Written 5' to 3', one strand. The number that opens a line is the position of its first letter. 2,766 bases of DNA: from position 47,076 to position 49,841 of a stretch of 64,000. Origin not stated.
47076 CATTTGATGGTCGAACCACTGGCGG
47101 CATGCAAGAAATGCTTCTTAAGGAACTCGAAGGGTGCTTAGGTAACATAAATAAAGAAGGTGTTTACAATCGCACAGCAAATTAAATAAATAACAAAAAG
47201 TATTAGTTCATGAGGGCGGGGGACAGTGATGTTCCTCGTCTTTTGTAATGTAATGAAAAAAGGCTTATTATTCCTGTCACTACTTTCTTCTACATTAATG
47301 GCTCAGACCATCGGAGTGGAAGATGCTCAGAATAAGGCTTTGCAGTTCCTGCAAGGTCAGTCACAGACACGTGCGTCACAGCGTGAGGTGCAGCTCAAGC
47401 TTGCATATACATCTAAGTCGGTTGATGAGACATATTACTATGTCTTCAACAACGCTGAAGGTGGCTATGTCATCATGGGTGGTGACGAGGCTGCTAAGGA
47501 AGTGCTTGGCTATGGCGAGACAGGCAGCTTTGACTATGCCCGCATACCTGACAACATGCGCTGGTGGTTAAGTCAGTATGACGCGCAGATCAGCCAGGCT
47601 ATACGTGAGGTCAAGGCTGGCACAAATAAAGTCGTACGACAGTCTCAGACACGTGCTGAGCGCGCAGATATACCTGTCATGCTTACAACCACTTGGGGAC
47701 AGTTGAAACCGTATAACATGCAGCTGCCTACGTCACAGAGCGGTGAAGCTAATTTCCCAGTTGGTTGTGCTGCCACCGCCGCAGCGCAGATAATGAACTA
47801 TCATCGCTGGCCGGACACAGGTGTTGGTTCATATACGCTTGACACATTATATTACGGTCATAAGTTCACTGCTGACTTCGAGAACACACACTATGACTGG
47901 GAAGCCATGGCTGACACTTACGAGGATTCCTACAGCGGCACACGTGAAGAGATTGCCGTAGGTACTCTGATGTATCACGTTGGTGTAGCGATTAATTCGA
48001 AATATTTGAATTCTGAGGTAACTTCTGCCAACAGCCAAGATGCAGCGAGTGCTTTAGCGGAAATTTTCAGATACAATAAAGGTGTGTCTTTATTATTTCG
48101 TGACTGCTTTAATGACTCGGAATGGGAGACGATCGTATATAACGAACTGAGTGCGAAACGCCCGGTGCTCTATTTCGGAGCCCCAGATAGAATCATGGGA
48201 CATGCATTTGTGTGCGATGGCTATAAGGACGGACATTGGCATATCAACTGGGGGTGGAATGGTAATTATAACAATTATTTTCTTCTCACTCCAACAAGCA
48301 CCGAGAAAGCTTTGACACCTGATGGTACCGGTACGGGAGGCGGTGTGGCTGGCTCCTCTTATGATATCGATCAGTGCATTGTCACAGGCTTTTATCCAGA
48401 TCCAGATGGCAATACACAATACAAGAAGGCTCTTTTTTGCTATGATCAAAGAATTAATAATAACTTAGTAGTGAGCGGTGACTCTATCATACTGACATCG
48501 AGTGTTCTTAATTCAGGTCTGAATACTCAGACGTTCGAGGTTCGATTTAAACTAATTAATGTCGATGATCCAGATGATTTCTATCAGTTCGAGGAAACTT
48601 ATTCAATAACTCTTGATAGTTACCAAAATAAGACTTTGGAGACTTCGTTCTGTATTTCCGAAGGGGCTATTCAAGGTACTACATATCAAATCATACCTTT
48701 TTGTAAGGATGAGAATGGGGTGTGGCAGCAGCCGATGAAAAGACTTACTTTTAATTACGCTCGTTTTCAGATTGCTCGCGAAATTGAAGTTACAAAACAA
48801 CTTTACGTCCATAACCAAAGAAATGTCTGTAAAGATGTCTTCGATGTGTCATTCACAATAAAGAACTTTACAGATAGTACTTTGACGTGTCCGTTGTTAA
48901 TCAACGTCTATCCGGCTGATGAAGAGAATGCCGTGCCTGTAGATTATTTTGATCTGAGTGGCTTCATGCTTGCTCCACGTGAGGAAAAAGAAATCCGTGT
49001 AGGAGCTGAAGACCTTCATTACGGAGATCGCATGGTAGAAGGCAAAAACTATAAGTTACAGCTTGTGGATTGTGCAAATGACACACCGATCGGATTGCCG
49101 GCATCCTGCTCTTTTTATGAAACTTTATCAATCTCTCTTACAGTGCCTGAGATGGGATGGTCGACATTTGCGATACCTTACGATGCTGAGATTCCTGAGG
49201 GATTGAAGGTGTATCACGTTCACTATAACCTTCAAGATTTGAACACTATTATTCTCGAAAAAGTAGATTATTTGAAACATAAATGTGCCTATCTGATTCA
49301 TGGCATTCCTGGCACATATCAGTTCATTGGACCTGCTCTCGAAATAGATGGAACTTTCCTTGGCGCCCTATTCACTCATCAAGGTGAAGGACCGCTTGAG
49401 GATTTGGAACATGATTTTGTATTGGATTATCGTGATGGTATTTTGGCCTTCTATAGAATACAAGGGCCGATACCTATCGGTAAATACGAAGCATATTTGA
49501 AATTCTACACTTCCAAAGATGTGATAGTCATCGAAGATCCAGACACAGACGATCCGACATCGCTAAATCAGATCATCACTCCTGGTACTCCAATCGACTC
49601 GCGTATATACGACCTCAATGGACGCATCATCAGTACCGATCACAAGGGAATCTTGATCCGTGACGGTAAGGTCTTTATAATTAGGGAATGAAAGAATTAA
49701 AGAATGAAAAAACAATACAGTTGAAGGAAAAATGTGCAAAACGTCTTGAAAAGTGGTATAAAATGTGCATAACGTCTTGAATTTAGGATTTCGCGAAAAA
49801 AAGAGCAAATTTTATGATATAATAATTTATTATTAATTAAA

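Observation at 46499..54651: Repeated cassette of small lipoprotein, (5'-nucleotidase lipoprotein) and C10 streptopain-like protease with a T9SS tail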

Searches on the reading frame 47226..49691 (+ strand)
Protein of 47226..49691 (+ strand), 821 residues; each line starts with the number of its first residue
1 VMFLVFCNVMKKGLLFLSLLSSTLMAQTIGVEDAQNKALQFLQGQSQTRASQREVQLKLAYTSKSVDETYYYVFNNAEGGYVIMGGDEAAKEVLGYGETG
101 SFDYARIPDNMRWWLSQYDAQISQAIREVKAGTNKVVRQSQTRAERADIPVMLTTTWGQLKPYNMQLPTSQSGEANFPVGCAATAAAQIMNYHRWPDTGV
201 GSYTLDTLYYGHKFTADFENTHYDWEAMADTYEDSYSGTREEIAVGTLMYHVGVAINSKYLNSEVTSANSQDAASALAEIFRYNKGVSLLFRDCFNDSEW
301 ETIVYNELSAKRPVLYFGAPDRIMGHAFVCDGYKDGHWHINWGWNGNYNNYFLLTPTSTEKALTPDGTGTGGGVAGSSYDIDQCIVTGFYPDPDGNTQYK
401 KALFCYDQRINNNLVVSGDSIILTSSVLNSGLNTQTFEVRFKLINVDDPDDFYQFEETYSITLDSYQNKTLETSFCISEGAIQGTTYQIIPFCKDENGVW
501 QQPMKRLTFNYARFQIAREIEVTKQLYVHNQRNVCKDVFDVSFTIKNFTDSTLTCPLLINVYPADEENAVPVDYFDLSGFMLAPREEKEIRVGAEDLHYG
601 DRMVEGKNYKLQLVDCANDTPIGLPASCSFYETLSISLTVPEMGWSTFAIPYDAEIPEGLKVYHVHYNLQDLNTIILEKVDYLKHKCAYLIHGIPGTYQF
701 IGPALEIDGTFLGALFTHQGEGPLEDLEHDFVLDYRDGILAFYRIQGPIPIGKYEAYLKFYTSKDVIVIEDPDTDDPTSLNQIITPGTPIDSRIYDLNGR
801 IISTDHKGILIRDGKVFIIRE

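Call 8: search_protein_families(library=pfam, proteins=[window:47226-49691:+], max_evalue=0.01)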
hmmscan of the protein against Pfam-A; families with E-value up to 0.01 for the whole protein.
window:47226-49691:+ (821 aa): 3 families
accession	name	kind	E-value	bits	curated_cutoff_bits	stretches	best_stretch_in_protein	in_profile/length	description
PF01640.23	Peptidase_C10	-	1.5e-59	202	26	1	157-352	1-194/194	Peptidase C10 family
PF13734.11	Inhibitor_I69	-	2.9e-24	85.8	25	1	26-122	1-98/98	Spi protease inhibitor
PF13529.12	Peptidase_C39_2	-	0.00077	20.5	24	0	168-336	10-133/143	Peptidase_C39 like family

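Call 16: search_protein_families(library=ncbifam, proteins=[window:47253-49691:+], max_evalue=0.1)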
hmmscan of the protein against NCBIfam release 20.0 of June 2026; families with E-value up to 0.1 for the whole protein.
window:47253-49691:+ (812 aa): 0 families

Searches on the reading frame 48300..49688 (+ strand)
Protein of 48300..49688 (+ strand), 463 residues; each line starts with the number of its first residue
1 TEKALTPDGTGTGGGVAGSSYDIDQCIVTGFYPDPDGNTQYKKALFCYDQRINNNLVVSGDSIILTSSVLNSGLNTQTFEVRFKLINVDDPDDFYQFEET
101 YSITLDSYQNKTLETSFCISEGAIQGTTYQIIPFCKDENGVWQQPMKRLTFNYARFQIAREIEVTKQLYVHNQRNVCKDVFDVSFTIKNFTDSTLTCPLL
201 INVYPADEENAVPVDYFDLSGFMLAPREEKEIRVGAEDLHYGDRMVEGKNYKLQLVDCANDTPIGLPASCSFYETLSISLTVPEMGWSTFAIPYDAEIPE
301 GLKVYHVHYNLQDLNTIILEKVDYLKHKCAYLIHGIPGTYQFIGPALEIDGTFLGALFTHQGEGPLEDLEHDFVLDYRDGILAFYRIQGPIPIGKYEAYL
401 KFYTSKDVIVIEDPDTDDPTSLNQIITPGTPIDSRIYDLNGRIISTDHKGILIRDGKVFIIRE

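Call 53: search_protein_families(library=pfam, proteins=[window:48300-49688:+], max_evalue=10)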
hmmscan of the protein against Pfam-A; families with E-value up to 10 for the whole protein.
window:48300-49688:+ (463 aa): 0 families
